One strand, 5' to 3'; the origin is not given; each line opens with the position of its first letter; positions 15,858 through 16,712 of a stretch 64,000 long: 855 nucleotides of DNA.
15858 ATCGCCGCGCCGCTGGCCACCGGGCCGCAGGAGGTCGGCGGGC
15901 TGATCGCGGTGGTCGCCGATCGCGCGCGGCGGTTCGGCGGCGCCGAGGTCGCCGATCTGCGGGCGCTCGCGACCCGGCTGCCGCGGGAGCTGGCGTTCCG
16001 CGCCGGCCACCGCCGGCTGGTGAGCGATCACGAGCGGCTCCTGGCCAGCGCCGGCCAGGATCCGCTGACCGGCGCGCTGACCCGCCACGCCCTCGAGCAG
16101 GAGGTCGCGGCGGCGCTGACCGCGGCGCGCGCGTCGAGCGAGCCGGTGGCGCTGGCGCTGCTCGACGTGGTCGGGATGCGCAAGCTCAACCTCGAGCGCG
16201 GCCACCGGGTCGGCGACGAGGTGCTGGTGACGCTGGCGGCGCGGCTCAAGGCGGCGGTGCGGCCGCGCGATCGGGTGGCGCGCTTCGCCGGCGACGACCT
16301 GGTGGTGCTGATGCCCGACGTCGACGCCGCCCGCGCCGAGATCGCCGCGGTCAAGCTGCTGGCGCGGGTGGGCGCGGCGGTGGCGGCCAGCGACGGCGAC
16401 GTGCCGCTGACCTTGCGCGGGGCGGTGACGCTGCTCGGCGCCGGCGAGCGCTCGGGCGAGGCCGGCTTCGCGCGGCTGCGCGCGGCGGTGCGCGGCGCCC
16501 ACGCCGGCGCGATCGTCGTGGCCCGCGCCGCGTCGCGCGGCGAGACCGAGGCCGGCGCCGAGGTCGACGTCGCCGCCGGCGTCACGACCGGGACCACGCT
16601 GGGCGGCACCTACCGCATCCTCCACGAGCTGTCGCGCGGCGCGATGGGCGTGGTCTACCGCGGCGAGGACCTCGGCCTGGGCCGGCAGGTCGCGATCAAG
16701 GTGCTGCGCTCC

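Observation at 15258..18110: Degenerate-GGDEF (I-site only) fused to a Ser/Thr kinase, inserted into the gap-pgk-tpiA glycolytic cluster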

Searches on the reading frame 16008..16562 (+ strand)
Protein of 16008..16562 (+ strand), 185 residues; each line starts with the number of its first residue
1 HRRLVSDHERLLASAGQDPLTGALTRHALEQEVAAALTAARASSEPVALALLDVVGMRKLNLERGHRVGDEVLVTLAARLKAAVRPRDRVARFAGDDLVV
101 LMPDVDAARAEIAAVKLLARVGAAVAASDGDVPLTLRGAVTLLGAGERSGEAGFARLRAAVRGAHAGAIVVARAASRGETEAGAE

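Call 5: search_solved_structures(query=window:16008-16562:+, max_evalue=0.001, show_alignments=4)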
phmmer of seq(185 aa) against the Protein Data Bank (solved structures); distinct sequences matched with E-value up to 0.001: 47.
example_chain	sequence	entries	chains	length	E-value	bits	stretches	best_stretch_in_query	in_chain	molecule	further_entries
4zmm_A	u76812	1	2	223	5.6e-16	62.4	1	15-164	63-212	diguanylate cyclase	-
4zmu_A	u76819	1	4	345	1.6e-15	60.9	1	15-164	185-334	diguanylate cyclase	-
5m3c_A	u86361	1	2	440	1.1e-13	55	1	16-125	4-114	Diguanylate cyclase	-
4yme_A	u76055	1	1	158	4.2e-13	53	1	15-157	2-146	sensory box/GGDEF family protein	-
5euh_A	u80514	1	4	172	1.2e-12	51.6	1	16-159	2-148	Putative GGDEF domain membrane protein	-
6zxm_A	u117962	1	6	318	1.2e-12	51.5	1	3-116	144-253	Putative GGDEF/response regulator receiver domain protein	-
1w25_A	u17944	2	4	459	1.5e-12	51.3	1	8-163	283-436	STALKED-CELL DIFFERENTIATION CONTROLLING PROTEIN | RESPONSE REGULATOR PLED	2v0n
2wb4_A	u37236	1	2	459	1.5e-12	51.3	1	8-163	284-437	DIGUANYLATE CYCLASE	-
9g86_A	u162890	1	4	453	1.5e-12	51.2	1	8-163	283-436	Response regulator PleD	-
9g85_A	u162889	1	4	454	1.5e-12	51.2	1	8-163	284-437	Response regulator PleD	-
7a7e_A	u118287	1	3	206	3.8e-12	49.9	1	3-135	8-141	Diguanylate cyclase TpbB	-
4wxw_A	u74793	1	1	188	5.6e-12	49.4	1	14-152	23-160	Uncharacterized protein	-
4wxo_A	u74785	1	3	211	1.7e-11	47.8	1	16-152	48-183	Uncharacterized protein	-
3icl_A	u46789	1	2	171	2.8e-11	47.1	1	18-118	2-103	EAL/GGDEF domain protein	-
6zxb_A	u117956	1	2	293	9.4e-11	45.4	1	3-116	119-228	Putative GGDEF/response regulator receiver domain protein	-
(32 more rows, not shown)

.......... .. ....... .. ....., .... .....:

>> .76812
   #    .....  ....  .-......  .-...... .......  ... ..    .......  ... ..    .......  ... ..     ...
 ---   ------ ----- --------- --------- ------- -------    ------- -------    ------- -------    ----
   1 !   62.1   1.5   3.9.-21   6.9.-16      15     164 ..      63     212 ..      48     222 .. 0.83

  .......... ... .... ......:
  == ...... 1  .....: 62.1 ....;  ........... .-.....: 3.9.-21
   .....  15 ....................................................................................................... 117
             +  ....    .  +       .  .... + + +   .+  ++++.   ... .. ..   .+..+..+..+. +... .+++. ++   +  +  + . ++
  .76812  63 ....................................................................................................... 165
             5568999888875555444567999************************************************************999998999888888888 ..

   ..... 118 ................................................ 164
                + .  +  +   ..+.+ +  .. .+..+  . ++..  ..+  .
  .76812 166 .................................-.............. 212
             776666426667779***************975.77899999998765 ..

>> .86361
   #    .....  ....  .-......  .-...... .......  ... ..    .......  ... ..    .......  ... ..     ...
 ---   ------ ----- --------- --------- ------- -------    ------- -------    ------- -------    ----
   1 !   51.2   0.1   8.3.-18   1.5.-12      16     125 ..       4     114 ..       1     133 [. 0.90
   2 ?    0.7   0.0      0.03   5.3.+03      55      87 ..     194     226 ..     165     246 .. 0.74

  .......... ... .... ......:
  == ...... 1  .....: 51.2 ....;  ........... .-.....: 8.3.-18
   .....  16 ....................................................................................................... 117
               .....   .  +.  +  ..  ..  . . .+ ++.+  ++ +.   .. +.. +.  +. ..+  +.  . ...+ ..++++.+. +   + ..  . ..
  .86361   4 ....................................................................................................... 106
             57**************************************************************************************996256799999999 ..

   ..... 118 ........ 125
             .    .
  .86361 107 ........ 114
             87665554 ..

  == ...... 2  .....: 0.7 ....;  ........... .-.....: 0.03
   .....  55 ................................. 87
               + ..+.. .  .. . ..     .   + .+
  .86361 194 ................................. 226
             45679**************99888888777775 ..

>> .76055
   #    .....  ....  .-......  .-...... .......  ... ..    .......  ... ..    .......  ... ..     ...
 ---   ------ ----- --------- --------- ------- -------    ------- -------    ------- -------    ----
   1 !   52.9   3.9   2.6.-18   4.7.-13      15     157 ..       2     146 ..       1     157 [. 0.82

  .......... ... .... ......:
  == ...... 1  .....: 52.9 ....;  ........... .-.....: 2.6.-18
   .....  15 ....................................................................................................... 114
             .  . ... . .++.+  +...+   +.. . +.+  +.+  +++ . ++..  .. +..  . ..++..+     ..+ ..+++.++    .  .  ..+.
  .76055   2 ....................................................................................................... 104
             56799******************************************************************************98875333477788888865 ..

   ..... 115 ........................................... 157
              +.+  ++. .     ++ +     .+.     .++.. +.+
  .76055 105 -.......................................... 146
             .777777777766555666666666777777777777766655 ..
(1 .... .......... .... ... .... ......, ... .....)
